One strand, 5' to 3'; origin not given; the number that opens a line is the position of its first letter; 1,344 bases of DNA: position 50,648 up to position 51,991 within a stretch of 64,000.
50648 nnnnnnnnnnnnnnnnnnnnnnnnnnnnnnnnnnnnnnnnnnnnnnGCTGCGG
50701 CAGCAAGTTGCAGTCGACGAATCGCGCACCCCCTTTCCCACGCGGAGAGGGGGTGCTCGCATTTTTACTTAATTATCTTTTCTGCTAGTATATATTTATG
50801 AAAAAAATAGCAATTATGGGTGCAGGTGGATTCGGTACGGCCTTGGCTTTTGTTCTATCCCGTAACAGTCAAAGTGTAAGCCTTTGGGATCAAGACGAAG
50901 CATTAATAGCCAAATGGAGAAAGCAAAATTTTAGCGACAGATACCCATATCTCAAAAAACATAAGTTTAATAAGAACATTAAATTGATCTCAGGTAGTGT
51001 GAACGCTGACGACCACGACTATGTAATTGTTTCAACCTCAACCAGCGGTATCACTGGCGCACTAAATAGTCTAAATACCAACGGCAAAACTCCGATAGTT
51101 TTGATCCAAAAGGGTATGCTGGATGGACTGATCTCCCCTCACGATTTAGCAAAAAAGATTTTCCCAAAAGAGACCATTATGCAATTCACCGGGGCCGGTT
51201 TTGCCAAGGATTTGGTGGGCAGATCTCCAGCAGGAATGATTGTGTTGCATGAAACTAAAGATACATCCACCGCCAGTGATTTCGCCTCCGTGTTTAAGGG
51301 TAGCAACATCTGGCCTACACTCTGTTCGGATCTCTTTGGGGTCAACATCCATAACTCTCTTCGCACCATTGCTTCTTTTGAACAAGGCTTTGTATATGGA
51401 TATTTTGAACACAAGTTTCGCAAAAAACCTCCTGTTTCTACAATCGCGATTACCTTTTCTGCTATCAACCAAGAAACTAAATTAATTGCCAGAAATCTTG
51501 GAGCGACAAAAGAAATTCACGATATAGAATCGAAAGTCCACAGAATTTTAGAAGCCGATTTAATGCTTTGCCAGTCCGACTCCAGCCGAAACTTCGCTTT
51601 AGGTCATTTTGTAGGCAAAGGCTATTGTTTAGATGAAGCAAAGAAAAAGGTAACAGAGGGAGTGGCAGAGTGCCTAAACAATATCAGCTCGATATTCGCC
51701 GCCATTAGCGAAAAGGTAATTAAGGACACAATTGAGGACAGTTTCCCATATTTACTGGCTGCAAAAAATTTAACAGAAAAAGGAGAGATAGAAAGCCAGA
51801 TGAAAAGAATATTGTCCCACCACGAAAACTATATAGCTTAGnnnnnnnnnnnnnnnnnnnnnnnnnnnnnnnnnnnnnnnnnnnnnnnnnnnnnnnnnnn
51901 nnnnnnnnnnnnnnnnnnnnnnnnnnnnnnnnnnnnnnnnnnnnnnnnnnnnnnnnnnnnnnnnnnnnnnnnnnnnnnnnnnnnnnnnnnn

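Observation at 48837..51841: PlsY fused to a ~400-aa NAD(P)-binding-like domain, sitting in the canonical plsY-gpsA position (in-situ xenologous replacement?)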

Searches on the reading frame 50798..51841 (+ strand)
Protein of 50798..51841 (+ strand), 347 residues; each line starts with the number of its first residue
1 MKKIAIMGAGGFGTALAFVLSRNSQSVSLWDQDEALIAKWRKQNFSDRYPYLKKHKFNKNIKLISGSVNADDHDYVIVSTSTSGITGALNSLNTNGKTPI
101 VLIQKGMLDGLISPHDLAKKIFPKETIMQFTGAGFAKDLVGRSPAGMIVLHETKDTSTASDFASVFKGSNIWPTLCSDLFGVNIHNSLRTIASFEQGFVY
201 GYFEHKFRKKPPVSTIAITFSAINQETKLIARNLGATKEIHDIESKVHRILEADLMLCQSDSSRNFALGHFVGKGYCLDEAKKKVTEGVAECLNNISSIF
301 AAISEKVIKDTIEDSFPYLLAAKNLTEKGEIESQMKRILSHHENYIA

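Call 5: search_protein_families(library=pfam, proteins=[window:50798-51841:+], max_evalue=0.01)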
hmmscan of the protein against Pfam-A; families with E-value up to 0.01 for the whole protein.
window:50798-51841:+ (347 aa): 7 families
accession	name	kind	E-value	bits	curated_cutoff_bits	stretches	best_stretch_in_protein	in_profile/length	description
PF01210.29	NAD_Gly3P_dh_N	-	7.4e-20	72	23.1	1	3-153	1-154/158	NAD-dependent glycerol-3-phosphate dehydrogenase N-terminus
PF02558.23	ApbA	-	8.2e-08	32.4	22.2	1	4-129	1-120/150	Ketopantoate reductase PanE/ApbA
PF20618.3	GPD_NAD_C_bact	-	3.7e-06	27.8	27.6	1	254-301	5-50/66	Bacterial GPD, NAD-dependent C-terminal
PF07479.19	NAD_Gly3P_dh_C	-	5.4e-06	27.1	25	1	178-308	1-119/142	NAD-dependent glycerol-3-phosphate dehydrogenase C-terminus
PF02737.24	3HCDH_N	-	0.0029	18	22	0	3-58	1-56/180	3-hydroxyacyl-CoA dehydrogenase, NAD binding domain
PF03807.23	F420_oxidored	-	0.0032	18.5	21.6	0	3-95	1-82/94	NADP oxidoreductase coenzyme F420-dependent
PF02254.24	TrkA_N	-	0.0096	16.7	23.8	0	4-44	1-41/116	TrkA-N domain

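Call 6: search_protein_families(library=ncbifam, proteins=[window:50798-51841:+], max_evalue=0.1)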
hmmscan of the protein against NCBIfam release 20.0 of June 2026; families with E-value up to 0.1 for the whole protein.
window:50798-51841:+ (347 aa): 36 families (the best 25 are shown)
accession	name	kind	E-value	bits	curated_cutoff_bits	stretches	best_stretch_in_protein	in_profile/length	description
NF000942.0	PRK00094.1-4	subfamily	1.1e-27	97.1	257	1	1-320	2-311/334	NAD(P)H-dependent glycerol-3-phosphate dehydrogenase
NF000940.0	PRK00094.1-2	subfamily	6.8e-25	88.3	202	1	2-197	1-196/330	NAD(P)H-dependent glycerol-3-phosphate dehydrogenase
NF011213.0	PRK14620.1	equivalog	2e-23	83.1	478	1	3-309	2-300/326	NAD(P)H-dependent glycerol-3-phosphate dehydrogenase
NF000946.0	PRK00094.2-4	equivalog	1.1e-20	73.9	455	1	2-299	5-290/342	NAD(P)H-dependent glycerol-3-phosphate dehydrogenase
NF000941.0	PRK00094.1-3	equivalog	1.7e-20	73.6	423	1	1-340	1-330/336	NAD(P)H-dependent glycerol-3-phosphate dehydrogenase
NF000947.0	PRK00094.2-5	equivalog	1.7e-17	63.9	251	1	2-274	5-269/323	NAD(P)H-dependent glycerol-3-phosphate dehydrogenase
NF000944.0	PRK00094.2-2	equivalog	7.5e-15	54.6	603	1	3-306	22-312/371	NAD(P)H-dependent glycerol-3-phosphate dehydrogenase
NF011212.0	PRK14619.1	equivalog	4.6e-13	49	377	2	72-340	48-305/309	NAD(P)H-dependent glycerol-3-phosphate dehydrogenase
NF000945.0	PRK00094.2-3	equivalog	4.8e-13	49.5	491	1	3-239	2-245/352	NAD(P)H-dependent glycerol-3-phosphate dehydrogenase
NF009098.0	PRK12439.1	equivalog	6e-13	48.9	436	1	2-300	8-294/341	NAD(P)H-dependent glycerol-3-phosphate dehydrogenase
NF000939.0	PRK00094.1-1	equivalog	1.5e-12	47.2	473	1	3-323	7-318/339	NAD(P)H-dependent glycerol-3-phosphate dehydrogenase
NF011211.0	PRK14618.1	equivalog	7.1e-11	41.9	489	1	2-202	5-202/328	NAD(P)H-dependent glycerol-3-phosphate dehydrogenase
NF000943.0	PRK00094.2-1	equivalog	1.6e-09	37.8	400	1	3-191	2-163/296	NAD(P)H-dependent glycerol-3-phosphate dehydrogenase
TIGR03376.1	glycerol3P_DH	equivalog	5.2e-09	35.7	285.5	1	3-321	1-324/342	glycerol-3-phosphate dehydrogenase (NAD(+))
TIGR00745.1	apbA_panE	subfamily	1.1e-06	28.2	141.35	1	3-107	1-105/305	2-dehydropantoate 2-reductase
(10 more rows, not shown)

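Call 73: find_homologous_proteins(query=window:50798-51838:+, max_evalue=1e-20)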
Query window:50798-51838:+ (347 aa): 21 proteins with E <= 1e-20 among 2164 candidates.
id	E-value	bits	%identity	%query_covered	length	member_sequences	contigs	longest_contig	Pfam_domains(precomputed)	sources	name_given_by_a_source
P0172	3.7e-228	774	100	100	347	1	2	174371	PF20618.4,PF07479.20,PF02558.23,PF01210.30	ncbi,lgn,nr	ncbi:MAG: Glycerol-3-phosphate dehydrogenase (NAD(P)+) [bacterium ADurb.Bin212]|nr:MAG: Glycerol-3-p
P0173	1.4e-195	667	87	98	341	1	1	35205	PF20618.4,PF07479.20,PF02558.23,PF01210.30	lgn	-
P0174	1.3e-174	598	81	95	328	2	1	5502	PF20618.4,PF07479.20,PF01210.30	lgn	-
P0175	4.5e-152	524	68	100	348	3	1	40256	PF20618.4,PF07479.20,PF02558.23,PF01210.30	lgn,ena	-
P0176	3.8e-149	514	66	98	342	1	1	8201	PF20618.4,PF02558.23,PF01210.30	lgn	-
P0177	3.9e-148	511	67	98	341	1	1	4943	PF20618.4,PF07479.20,PF02558.23,PF01210.30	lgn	-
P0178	5.5e-146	504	65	100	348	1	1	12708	PF20618.4,PF07479.20,PF02558.23,PF01210.30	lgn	-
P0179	8.3e-142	490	64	100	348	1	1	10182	PF20618.4,PF07479.20,PF02558.23,PF01210.30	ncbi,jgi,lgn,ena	-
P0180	1.4e-141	490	63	100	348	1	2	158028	PF07479.20,PF02558.23,PF01210.30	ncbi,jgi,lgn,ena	ncbi:MAG: 2-dehydropantoate 2-reductase N-terminal domain-containing protein [Patescibacteria group 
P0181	4.3e-140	485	64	100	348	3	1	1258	PF20618.4,PF07479.20,PF02558.23,PF01210.30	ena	-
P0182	2.1e-137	476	63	100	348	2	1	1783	PF02558.23,PF01210.30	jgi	jgi:glycerol-3-phosphate dehydrogenase (NAD(P)+)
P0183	2.6e-137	475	62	100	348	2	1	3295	PF20618.4,PF07479.20,PF02558.23,PF01210.30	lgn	-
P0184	4.9e-136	471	62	98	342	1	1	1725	PF07479.20,PF02558.23,PF01210.30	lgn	-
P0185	5.1e-136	471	62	99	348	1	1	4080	PF07479.20,PF02558.23,PF01210.30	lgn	-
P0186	6.4e-129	448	65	88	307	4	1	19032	PF20618.4,PF07479.20,PF02558.23,PF01210.30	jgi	-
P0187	4.0e-123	429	58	98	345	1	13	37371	PF07479.20,PF01210.30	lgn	-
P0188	2.5e-121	423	56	98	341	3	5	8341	PF20618.4,PF07479.20,PF01210.30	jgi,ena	-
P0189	6.3e-121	422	57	100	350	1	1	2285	PF07479.20,PF02558.23,PF01210.30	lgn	-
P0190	4.5e-90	320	60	67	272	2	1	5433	PF02558.23,PF01210.30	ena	-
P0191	1.4e-59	220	41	93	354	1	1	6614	PF20618.4,PF07479.20,PF01210.30,PF03721.21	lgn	-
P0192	1.0e-41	161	32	99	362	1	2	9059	PF07479.20,PF01210.30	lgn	-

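Call 74: find_encoding_contigs(protein=P0180, flank=8000, max_places=2)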
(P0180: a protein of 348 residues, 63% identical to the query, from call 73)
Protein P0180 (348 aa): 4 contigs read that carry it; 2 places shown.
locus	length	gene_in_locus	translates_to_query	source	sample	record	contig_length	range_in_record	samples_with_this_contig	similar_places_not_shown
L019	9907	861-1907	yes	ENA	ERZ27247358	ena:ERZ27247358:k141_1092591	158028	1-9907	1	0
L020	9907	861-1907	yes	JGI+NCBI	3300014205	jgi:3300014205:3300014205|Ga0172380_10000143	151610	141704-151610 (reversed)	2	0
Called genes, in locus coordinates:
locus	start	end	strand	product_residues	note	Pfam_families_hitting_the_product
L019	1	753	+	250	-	PF01488:Shikimate_DH (faint)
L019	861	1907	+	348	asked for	PF01210:NAD_Gly3P_dh_N, PF02558:ApbA (weak), PF07479:NAD_Gly3P_dh_C (faint)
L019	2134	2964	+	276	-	PF01250:Ribosomal_S6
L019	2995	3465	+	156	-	PF00436:SSB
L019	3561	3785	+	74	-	PF01084:Ribosomal_S18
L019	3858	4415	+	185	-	PF08207:EFP_N, PF01132:EFP, PF09285:Elong-fact-P_C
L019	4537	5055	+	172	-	PF05239:PRC (faint)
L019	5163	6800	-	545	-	PF00118:Cpn60_TCP1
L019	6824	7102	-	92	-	PF00166:Cpn10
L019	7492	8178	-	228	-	PF01909:NTP_transf_2 (weak), PF18765:Polbeta (faint)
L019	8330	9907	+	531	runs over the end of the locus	PF06418:CTP_synth_N, PF00117:GATase, PF07722:Peptidase_C26 (weak)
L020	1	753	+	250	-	PF01488:Shikimate_DH (faint)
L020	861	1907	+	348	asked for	PF01210:NAD_Gly3P_dh_N, PF02558:ApbA (weak), PF07479:NAD_Gly3P_dh_C (faint)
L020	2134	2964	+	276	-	PF01250:Ribosomal_S6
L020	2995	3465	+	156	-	PF00436:SSB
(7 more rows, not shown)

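Call 75: find_encoding_contigs(protein=P0187, flank=8000, max_places=2)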
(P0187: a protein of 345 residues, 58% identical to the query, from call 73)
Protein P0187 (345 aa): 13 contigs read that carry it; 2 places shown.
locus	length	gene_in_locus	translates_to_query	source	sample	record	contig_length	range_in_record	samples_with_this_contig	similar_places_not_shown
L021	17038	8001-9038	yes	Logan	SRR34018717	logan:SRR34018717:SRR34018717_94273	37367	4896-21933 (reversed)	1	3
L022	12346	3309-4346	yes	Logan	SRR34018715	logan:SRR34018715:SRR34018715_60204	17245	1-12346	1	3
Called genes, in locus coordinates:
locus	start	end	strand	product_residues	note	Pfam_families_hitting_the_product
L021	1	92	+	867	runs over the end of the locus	PF00690:Cation_ATPase_N, PF00122:E1-E2_ATPase, PF00702:Hydrolase, PF13246:Cation_ATPase, PF08282:Hydrolase_3 (faint), PF00689:Cation_ATPase_C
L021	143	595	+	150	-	-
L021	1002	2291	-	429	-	-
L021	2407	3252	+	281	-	-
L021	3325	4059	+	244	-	-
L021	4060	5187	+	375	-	PF01926:MMR_HSR1, PF02421:FeoB_N, PF06071:YchF-GTPase_C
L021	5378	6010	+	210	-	PF02660:G3P_acyltransf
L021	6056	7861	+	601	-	PF02660:G3P_acyltransf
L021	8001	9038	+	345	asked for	PF01210:NAD_Gly3P_dh_N, PF07479:NAD_Gly3P_dh_C (weak)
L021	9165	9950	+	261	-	PF01250:Ribosomal_S6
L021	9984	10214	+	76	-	PF01084:Ribosomal_S18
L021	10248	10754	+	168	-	PF00436:SSB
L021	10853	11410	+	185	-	PF08207:EFP_N, PF01132:EFP, PF09285:Elong-fact-P_C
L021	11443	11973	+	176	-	PF05239:PRC (weak)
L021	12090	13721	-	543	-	PF00118:Cpn60_TCP1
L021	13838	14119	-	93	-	PF00166:Cpn10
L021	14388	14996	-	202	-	-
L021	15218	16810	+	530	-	PF06418:CTP_synth_N, PF00117:GATase, PF07722:Peptidase_C26 (faint)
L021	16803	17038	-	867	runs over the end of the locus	PF00690:Cation_ATPase_N, PF00122:E1-E2_ATPase, PF00702:Hydrolase, PF13246:Cation_ATPase, PF00689:Cation_ATPase_C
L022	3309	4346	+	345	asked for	PF01210:NAD_Gly3P_dh_N, PF07479:NAD_Gly3P_dh_C (weak)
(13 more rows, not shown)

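Call 82: find_homologous_proteins(query=L021:5378-6007:+, max_evalue=1e-25)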
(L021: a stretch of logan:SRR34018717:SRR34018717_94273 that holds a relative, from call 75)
Query L021:5378-6007:+ (210 aa): 1143 proteins with E <= 1e-25 among 4399 candidates; the best 120 are listed.
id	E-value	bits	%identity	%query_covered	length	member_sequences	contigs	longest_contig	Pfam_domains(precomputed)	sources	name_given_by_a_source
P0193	2.5e-123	427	100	95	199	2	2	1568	PF02660.21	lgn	-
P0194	1.2e-86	308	72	95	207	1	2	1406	PF02660.21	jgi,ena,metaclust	metaclust:\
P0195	2.9e-39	153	45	88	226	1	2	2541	PF02660.21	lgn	-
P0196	3.0e-38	150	44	90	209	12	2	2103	PF02660.21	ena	-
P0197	7.2e-38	148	43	88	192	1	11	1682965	PF02660.21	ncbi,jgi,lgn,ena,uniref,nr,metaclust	ncbi:glycerol-3-phosphate 1-O-acyltransferase PlsY [Thermovibrio ammonificans]|jgi:glycerol-3-phosph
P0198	1.4e-37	147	44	92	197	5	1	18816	PF02660.21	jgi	-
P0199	1.5e-37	147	42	88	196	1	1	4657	PF02660.21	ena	-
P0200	1.9e-37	147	45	87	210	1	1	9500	PF02660.21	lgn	-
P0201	2.7e-37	146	41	90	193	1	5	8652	PF02660.21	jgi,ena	jgi:glycerol-3-phosphate acyltransferase PlsY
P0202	4.9e-37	146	45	87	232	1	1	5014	PF02660.21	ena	-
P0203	5.7e-37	145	41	85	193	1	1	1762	PF02660.21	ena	-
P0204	1.2e-36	144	43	90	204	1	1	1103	PF02660.21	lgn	-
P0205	1.7e-36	144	41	88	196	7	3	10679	PF02660.21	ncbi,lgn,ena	-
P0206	2.6e-36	143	44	88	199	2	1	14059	PF02660.21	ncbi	-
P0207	9.8e-36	141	44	87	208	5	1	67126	PF02660.21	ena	-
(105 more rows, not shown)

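Call 96: search_protein_families(library=pfam, proteins=[L021:5378-6007:+, L021:6056-7858:+], max_evalue=0.001)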
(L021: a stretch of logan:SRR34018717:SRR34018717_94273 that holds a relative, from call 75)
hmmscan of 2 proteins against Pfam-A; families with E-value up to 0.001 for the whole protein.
L021:5378-6007:+ (210 aa): 1 family
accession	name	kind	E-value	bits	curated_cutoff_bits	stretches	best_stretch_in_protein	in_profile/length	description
PF02660.20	G3P_acyltransf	-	8.7e-46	156.4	24.1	1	22-197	1-164/164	Glycerol-3-phosphate acyltransferase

L021:6056-7858:+ (601 aa): 2 families
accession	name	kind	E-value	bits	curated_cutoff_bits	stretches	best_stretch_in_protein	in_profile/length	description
PF02660.20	G3P_acyltransf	-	9.3e-29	101.1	24.1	1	8-188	1-164/164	Glycerol-3-phosphate acyltransferase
PF02882.25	THF_DHG_CYH_C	-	5.4e-05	23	27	1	401-488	25-110/160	Tetrahydrofolate dehydrogenase/cyclohydrolase, NAD(P)-binding domain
